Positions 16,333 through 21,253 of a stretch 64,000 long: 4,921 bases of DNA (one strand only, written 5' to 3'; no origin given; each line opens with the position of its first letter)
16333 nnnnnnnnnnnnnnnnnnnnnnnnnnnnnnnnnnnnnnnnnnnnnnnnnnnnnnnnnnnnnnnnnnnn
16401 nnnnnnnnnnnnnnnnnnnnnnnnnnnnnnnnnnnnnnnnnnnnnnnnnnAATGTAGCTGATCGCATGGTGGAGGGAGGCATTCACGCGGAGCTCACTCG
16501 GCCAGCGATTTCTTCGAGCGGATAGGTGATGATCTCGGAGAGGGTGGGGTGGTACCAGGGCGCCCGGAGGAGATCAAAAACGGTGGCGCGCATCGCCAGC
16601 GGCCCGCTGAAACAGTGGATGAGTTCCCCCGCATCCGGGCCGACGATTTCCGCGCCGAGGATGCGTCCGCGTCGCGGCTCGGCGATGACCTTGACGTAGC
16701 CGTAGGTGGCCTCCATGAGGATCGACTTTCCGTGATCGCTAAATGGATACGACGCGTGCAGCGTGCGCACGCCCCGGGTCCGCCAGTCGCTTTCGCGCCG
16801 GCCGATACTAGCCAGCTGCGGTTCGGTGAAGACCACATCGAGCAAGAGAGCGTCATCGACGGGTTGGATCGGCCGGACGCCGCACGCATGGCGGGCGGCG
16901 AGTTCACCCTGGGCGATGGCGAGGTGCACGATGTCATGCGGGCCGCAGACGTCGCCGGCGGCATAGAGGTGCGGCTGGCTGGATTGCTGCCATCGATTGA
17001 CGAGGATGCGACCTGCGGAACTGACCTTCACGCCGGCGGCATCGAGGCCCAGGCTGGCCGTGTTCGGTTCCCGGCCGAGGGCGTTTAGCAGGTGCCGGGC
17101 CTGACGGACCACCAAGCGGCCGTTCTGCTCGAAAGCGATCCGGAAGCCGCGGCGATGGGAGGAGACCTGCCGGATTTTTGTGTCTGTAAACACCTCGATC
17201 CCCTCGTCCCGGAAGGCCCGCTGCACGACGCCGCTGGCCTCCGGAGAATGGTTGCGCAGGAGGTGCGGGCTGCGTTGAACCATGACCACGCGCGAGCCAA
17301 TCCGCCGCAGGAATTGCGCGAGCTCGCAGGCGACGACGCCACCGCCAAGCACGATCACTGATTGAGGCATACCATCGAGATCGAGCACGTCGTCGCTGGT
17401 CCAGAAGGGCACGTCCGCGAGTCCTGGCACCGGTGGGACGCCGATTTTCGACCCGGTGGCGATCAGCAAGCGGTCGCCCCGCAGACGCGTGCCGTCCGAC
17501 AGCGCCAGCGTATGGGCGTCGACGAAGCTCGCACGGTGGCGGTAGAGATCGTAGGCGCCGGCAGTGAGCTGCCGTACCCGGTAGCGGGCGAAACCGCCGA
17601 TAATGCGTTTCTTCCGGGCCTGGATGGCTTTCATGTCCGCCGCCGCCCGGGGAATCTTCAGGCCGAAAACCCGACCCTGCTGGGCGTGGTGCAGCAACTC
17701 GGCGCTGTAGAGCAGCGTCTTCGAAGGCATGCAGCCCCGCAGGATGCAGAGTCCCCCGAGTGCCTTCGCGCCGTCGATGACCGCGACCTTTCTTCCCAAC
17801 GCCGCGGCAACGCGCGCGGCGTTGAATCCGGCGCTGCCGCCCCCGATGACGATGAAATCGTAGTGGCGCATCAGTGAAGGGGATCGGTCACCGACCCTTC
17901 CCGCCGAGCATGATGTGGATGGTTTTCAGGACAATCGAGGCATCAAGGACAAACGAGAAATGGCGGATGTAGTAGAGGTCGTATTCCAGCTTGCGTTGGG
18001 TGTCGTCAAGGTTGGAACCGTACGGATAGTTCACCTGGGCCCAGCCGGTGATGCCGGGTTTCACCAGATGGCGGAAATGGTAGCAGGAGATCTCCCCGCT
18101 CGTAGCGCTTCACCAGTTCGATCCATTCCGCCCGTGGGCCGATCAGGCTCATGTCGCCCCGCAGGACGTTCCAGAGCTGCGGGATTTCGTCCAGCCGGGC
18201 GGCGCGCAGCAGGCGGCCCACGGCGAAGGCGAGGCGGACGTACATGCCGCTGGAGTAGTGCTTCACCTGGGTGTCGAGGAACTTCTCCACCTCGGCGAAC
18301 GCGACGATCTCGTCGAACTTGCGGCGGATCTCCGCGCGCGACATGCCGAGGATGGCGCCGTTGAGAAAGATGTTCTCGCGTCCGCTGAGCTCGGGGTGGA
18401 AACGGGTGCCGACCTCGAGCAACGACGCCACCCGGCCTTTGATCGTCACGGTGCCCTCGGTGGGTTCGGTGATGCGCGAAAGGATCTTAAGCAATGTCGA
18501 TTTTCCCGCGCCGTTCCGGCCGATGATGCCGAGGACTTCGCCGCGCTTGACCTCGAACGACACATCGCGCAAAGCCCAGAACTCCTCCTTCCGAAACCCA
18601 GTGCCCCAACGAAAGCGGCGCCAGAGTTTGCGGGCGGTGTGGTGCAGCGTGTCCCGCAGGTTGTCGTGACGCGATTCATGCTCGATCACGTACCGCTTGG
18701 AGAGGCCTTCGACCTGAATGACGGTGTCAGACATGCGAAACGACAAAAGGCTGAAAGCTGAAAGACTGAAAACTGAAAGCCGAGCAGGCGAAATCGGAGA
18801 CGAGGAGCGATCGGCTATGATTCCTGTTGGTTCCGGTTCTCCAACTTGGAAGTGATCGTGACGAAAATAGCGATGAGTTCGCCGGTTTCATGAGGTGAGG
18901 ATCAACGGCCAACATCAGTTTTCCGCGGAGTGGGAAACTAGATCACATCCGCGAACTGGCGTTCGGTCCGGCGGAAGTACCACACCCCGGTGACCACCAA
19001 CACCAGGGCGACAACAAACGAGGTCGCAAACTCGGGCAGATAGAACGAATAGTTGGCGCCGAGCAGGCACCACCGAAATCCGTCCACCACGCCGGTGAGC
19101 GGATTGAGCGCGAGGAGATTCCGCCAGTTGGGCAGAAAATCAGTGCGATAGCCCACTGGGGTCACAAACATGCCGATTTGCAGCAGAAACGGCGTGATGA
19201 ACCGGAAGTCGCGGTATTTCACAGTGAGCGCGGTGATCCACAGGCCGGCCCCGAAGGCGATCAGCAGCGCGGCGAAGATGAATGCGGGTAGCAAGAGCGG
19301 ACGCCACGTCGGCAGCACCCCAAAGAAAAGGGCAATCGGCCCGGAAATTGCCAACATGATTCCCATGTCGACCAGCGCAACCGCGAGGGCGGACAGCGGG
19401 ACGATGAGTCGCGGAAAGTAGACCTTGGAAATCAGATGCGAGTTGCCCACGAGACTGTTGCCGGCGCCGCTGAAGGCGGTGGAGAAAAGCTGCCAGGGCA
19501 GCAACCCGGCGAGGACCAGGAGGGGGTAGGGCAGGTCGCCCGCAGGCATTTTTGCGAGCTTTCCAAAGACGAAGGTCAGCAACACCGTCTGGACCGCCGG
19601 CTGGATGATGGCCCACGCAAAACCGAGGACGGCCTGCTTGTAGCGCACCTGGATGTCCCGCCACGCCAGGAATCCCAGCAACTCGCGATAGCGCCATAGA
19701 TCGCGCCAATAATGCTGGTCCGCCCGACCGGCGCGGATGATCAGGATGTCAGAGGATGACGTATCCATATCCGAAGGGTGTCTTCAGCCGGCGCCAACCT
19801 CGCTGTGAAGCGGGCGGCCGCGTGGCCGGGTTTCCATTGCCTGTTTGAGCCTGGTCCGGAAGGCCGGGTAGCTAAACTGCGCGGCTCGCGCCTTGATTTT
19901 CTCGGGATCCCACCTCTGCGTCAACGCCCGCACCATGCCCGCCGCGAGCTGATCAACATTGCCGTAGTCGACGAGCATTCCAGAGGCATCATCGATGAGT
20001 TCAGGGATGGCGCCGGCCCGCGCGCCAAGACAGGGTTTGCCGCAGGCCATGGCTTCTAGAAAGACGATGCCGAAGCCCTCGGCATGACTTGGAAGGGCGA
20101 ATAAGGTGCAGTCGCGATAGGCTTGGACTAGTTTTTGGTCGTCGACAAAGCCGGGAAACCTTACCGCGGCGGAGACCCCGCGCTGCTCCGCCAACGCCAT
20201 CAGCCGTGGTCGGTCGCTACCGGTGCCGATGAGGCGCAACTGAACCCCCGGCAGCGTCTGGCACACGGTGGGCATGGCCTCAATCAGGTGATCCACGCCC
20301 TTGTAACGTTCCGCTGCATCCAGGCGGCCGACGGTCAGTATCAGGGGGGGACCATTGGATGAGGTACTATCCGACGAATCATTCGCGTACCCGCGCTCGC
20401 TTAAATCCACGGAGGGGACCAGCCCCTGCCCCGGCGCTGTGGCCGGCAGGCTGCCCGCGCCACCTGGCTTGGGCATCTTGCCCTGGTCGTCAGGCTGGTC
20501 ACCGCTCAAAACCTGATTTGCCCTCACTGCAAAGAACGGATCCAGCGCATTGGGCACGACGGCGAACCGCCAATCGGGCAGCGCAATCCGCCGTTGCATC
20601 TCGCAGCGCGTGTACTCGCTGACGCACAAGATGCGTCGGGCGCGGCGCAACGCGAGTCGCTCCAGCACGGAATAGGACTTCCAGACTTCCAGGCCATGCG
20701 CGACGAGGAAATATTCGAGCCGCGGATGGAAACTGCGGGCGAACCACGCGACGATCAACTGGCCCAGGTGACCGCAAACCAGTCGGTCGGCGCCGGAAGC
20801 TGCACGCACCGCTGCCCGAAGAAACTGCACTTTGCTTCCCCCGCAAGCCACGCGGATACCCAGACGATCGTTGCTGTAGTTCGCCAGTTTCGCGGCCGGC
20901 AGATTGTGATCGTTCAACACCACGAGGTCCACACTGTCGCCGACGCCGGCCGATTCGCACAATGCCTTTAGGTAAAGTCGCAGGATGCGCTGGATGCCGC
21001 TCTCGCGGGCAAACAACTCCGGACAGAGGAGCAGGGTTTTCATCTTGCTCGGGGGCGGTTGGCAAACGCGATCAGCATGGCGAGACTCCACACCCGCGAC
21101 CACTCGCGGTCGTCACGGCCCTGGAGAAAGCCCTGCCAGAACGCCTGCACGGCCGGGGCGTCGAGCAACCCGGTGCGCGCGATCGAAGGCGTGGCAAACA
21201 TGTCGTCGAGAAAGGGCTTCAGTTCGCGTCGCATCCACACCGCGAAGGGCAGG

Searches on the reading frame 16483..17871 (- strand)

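Call 71: search_protein_families(library=pfam, proteins=[window:16483-17871:-], max_evalue=0.00001)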
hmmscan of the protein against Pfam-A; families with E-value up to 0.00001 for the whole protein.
window:16483-17871:- (462 aa): 10 families
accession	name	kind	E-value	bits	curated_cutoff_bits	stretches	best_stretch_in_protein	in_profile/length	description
PF07992.20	Pyr_redox_2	-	3.6e-57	194.4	26.1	1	4-322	1-291/291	Pyridine nucleotide-disulphide oxidoreductase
PF02852.28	Pyr_redox_dim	-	4e-22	78.9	25.3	1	346-449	4-107/110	Pyridine nucleotide-disulphide oxidoreductase, dimerisation domain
PF00070.33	Pyr_redox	-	1.1e-20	74.4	22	1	171-242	1-72/82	Pyridine nucleotide-disulphide oxidoreductase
PF13738.12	Pyr_redox_3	-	4.7e-10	39.6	30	1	132-306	125-305/305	Pyridine nucleotide-disulphide oxidoreductase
PF01262.27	AlaDh_PNT_C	-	7e-09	35.9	23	0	6-34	31-59/214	Alanine dehydrogenase/PNT, C-terminal domain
PF12831.13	FAD_oxidored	-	3.5e-08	33.6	27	1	5-51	1-47/416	FAD dependent oxidoreductase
PF01134.28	GIDA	-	1.3e-07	31.4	22.1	0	5-87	1-76/391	Glucose inhibited division protein A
PF03486.20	HI0933_like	-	3.2e-07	30.5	50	0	5-39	2-36/244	HI0933-like protein Rossmann domain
PF01266.30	DAO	-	2.6e-06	27.7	27.9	0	172-267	2-108/353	FAD dependent oxidoreductase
PF13450.12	NAD_binding_8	-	9.1e-06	26.3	21.9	0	8-42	1-35/68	NAD(P)-binding Rossmann-like domain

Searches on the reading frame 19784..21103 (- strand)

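Call 71: search_protein_families(library=pfam, proteins=[window:19784-21103:-], max_evalue=0.00001)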
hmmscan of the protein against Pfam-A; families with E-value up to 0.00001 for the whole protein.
window:19784-21103:- (439 aa): 4 families
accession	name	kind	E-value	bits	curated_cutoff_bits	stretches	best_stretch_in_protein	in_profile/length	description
PF00534.26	Glycos_transf_1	-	8.3e-38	130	26.4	1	245-408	8-170/172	Glycosyl transferases group 1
PF13692.12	Glyco_trans_1_4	-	1.3e-34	120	27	1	253-395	2-141/142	Glycosyl transferases group 1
PF20706.3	GT4-conflict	-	7.9e-14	51.9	26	1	243-373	188-323/385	Family 4 Glycosyltransferase in conflict systems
PF13439.12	Glyco_transf_4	-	1.2e-07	32.4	28.5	1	104-189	72-168/170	Glycosyltransferase Family 4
